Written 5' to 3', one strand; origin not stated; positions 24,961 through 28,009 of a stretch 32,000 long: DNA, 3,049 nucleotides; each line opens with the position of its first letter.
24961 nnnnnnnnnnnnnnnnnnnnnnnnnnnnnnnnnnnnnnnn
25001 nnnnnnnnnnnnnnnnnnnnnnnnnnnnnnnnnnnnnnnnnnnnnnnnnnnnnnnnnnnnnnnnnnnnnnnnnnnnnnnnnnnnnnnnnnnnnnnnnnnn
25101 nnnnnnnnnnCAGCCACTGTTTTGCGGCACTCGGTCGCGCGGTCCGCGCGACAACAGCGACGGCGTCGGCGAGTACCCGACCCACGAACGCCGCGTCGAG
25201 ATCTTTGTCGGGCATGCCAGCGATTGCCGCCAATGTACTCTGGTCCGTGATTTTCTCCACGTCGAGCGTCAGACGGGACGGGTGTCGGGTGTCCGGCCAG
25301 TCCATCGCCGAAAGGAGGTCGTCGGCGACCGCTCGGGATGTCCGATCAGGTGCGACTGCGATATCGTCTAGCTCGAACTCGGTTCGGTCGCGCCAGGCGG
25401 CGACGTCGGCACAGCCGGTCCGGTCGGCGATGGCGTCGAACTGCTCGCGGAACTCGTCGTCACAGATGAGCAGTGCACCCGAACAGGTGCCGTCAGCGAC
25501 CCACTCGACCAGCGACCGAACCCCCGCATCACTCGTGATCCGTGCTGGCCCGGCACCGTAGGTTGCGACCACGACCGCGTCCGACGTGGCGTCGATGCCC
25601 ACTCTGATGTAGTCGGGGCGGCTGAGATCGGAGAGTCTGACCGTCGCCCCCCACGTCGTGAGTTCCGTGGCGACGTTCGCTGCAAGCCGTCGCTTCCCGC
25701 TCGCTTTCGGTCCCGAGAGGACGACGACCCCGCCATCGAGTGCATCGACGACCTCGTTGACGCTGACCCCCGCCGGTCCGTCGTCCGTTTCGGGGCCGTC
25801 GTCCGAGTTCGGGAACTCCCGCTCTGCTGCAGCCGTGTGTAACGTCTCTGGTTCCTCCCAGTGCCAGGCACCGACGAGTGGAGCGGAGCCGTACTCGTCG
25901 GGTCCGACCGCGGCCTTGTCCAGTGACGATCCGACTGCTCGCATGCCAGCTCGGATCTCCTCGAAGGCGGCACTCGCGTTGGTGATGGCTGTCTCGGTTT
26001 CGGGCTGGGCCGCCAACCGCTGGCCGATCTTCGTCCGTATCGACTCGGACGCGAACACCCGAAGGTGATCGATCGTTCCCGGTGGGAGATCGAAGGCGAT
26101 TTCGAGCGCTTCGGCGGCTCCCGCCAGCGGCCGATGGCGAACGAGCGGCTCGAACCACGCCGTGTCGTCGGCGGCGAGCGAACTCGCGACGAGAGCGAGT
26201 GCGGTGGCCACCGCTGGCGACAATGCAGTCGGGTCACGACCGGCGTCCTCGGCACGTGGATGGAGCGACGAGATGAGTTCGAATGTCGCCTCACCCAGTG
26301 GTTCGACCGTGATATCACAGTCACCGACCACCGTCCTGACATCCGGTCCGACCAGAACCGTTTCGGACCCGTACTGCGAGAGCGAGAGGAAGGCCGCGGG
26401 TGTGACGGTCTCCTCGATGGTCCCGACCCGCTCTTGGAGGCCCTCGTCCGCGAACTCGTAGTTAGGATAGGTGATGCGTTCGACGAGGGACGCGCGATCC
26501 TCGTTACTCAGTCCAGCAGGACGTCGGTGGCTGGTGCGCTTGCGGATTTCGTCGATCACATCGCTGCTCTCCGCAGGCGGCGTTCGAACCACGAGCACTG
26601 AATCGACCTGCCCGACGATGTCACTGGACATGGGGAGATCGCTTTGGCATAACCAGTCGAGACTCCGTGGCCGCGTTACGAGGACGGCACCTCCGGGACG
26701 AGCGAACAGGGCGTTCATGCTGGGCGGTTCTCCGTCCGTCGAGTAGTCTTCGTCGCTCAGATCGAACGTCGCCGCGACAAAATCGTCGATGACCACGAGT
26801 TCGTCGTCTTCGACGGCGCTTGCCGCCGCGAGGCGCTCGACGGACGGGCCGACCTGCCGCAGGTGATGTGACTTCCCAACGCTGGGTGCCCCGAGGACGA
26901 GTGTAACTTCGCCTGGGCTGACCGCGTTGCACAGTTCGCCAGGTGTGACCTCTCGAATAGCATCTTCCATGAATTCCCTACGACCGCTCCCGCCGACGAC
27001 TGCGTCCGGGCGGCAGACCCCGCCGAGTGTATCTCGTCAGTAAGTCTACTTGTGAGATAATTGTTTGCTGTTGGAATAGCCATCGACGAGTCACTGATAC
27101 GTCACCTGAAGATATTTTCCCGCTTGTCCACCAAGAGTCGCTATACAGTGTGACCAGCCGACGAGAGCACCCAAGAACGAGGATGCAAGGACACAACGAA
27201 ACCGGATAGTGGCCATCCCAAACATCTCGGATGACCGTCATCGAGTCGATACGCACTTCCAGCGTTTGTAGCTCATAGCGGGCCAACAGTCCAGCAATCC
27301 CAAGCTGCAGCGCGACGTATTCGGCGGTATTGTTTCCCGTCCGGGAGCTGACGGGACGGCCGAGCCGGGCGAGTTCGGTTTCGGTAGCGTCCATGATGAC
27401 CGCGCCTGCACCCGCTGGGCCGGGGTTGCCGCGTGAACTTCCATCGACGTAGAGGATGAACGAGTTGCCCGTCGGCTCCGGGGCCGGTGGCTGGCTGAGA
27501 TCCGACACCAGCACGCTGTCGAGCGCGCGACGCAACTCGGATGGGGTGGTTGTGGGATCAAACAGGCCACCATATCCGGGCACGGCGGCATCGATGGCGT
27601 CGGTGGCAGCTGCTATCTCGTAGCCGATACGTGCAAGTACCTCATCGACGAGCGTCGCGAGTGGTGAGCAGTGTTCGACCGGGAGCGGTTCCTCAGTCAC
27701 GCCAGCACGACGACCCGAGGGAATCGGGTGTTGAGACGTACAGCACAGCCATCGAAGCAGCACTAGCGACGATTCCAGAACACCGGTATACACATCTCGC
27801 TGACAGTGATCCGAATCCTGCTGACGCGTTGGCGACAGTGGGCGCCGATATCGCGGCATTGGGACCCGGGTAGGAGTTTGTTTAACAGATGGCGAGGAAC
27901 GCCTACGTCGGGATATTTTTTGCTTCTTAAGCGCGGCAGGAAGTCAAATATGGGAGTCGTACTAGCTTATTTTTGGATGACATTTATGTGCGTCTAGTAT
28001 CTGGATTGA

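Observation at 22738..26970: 1410-aa tandem P-loop NTPase with a previously unfamiliar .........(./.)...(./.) helical repeat: STAND/NLR-like sensor candidate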

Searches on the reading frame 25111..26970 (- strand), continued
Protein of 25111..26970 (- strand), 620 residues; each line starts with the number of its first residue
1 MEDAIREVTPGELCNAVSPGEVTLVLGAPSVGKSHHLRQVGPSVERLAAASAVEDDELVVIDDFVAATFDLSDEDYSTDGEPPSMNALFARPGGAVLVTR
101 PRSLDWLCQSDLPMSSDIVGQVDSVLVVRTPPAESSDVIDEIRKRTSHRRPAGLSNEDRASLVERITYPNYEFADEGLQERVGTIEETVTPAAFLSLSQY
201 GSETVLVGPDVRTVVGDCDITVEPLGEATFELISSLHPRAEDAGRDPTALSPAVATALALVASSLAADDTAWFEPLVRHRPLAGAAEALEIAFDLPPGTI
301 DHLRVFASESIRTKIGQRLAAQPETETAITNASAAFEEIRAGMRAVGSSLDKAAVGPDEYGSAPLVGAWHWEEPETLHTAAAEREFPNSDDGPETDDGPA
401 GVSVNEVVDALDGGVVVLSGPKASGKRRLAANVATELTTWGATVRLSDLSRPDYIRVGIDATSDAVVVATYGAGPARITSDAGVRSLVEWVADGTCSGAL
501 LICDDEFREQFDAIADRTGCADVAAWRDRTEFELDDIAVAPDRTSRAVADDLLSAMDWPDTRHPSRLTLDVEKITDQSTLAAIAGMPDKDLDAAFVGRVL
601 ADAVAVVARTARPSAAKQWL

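Call 66: search_protein_families(library=padloc, proteins=[P0036, P0085], max_evalue=0.01)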
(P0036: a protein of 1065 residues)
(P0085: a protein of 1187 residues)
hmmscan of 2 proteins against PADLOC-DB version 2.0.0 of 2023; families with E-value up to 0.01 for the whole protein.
P0036 (1065 aa): 2 families
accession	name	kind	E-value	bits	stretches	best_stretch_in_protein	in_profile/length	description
PDLC03859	LmuB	-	0.0024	15.1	0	440-467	13-39/611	-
PDLC04140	mad8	-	0.0074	13.8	0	447-490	23-67/314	mads_8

P0085 (1187 aa): 1 family
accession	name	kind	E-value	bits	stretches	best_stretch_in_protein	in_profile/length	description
PDLC04140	mad8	-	0.0001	20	0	457-500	22-65/314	mads_8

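Call 75: find_related_loci(query=A9, collection=metagenome_contigs, flank=8000)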
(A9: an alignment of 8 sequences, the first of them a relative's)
Query A9 (1687 aa) in metagenome_contigs; peptide patterns used: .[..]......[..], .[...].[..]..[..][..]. (x = any residue, [..] = any of these).
600 stretches matched a pattern (row limit reached: there are more); 7 encode a relative of the query (tblastn E <= 1e-3); 7 distinct loci.
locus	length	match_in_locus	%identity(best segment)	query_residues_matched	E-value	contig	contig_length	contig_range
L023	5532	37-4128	42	12-1670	0e+0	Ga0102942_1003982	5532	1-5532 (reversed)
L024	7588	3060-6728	41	25-1684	0e+0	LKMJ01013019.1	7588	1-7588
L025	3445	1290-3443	47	12-722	0e+0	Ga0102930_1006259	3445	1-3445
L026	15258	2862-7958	28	12-1686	6e-114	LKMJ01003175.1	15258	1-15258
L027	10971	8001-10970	29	60-1542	1e-67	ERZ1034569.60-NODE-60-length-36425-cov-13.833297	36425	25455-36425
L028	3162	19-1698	29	96-666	1e-45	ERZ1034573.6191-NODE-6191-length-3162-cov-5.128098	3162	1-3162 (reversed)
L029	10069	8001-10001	29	10-693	5e-54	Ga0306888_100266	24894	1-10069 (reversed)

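Call 81: search_protein_families(library=ncbifam, proteins=[P0038, P0094], max_evalue=1)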
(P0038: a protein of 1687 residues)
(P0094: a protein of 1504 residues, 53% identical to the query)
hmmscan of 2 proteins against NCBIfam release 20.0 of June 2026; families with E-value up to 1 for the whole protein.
P0038 (1687 aa): 0 families

P0094 (1504 aa): 2 families
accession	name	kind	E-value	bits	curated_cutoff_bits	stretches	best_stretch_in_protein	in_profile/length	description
TIGR04291.1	arsen_driv_ArsA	equivalog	0.08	11.6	650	1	441-516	282-354/565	arsenical pump-driving ATPase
NF011021.0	PRK14450.1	equivalog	0.17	11.8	109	1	547-583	47-83/91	acylphosphatase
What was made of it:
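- On ArsA/SIMIBI ATPases: NCBIfam ArsA scores 11.6 bits against a cut-off of 650 on the relative that carries that name (call 81).
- NCBIfam ArsA scores 11.6 bits against a cut-off of 650 (call 81).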

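Call 98: fold_search(model_id=the predicted structure, library=viral)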
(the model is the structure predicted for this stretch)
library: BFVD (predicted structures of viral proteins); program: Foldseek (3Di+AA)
matches with E <= 10: 913; with E <= 0.001: 0
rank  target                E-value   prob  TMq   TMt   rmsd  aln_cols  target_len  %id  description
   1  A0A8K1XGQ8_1          3.0e-03  0.66  0.15  0.08  29.3       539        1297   12  (no name in the UniProt tables at hand)
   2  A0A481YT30            3.2e-03  0.60  0.18  0.20  35.0       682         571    9  ATPase family protein [Marseillevirus LCMAC102]
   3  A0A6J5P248            3.7e-03  0.96  0.18  0.24  17.8       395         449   14  ATPase-like protein [uncultured Caudovirales phage]
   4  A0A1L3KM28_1          3.9e-03  0.63  0.16  0.09  32.5       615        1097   12  (no name in the UniProt tables at hand)
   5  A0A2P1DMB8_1          5.5e-03  0.35  0.15  0.09  33.8       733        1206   12  (no name in the UniProt tables at hand)
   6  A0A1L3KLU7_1          7.4e-03  0.54  0.16  0.10  22.8       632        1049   12  (no name in the UniProt tables at hand)
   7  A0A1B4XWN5            8.7e-03  0.80  0.15  0.24  17.7       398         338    8  Clamp loader subunit [Tenacibaculum phage pT24]
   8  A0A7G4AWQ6            1.2e-02  0.54  0.11  0.12  22.4       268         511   15  (no name in the UniProt tables at hand)
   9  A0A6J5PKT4            1.3e-02  1.00  0.16  0.36   5.7       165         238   13  DnaC DNA replication protein [uncultured Caudovirales phage]
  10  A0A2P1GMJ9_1          1.3e-02  0.57  0.15  0.08  28.9       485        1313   14  Genome polyprotein [Dongbei arctic lamprey calicivirus 1]
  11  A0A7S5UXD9            1.4e-02  0.99  0.18  0.28   8.2       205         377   13  (no name in the UniProt tables at hand)
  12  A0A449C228            1.7e-02  0.94  0.18  0.28  22.0       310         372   11  (no name in the UniProt tables at hand)
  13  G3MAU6                1.7e-02  0.54  0.15  0.23  22.0       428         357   13  Gp566 [Bacillus phage G]
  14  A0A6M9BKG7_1          1.7e-02  0.44  0.15  0.09  23.9       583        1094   13  RNA-directed RNA polymerase [Erigeron annuus picorna-like virus]
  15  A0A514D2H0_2          1.7e-02  0.10  0.08  0.04  28.6       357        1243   10  RNA-dependent RNA polymerase [Riboviria sp.]
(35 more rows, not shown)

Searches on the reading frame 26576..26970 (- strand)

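Call 64: search_protein_families(library=pfam, proteins=[window:26576-26970:-], max_evalue=1)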
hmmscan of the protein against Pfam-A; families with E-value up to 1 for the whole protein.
window:26576-26970:- (131 aa): 2 families
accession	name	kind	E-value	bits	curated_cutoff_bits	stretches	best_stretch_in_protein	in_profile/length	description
PF13481.12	AAA_25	-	0.012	15.7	27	0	40-78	127-164/195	AAA domain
PF13191.12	AAA_16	-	0.032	15.2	32.6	1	18-47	23-51/167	AAA ATPase domain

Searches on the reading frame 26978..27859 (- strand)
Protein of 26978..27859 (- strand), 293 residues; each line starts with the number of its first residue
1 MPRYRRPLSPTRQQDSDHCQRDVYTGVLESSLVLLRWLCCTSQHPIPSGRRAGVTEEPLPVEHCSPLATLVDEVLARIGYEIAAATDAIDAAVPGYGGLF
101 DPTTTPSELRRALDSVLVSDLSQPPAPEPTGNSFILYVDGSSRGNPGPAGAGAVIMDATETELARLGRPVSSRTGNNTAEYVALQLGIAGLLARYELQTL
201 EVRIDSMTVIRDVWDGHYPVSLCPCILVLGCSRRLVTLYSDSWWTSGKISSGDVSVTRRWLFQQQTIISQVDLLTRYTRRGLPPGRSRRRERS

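Call 5: search_protein_families(library=pfam, proteins=[window:26978-27859:-], max_evalue=0.1)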
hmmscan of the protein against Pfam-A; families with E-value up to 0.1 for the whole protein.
window:26978-27859:- (293 aa): 2 families
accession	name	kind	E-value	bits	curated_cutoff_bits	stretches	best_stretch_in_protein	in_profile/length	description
PF00075.30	RNase_H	-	1.3e-08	35.6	25.8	1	133-211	3-73/141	RNase H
PF13456.12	RVT_3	-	0.00011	22.5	21.6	1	138-212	2-75/123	Reverse transcriptase-like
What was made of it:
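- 26978..27700 (-): RNase H-like gene (240 aa as called by NCBI) ending 8 nt upstream of the big gene. Strain-specific neighbour, not a conserved partner. Pfam RNase_H 1.3e-8 over half of the domain (call 5).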

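Call 6: search_protein_families(library=padloc, proteins=[window:26978-27859:-], max_evalue=0.1)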
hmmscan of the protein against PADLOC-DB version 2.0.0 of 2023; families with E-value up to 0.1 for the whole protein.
window:26978-27859:- (293 aa): 0 families

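Call 7: search_protein_families(library=ncbifam, proteins=[window:26978-27859:-], max_evalue=0.1)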
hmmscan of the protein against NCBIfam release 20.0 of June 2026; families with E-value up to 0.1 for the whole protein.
window:26978-27859:- (293 aa): 6 families
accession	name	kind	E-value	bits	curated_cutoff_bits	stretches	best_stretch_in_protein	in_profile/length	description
NF005567.0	PRK07238.1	equivalog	1.5e-13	50.8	326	1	134-211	4-80/378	bifunctional RNase H/acid phosphatase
NF041306.1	RnaseHI_Halo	equivalog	2.8e-12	46.9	300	1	133-214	69-147/197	ribonuclease HI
NF010482.0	PRK13907.1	equivalog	7e-07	29.4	231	1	136-213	4-77/128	ribonuclease H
NF001236.0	PRK00203.1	equivalog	3.8e-05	23.3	160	1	135-209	6-74/151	ribonuclease HI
NF041175.1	RNAseHI_Thmprot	equivalog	0.0004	20.2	140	1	145-220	14-90/143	ribonuclease HI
NF005822.0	PRK07708.1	equivalog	0.0005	19.7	175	1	133-213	73-156/220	hypothetical protein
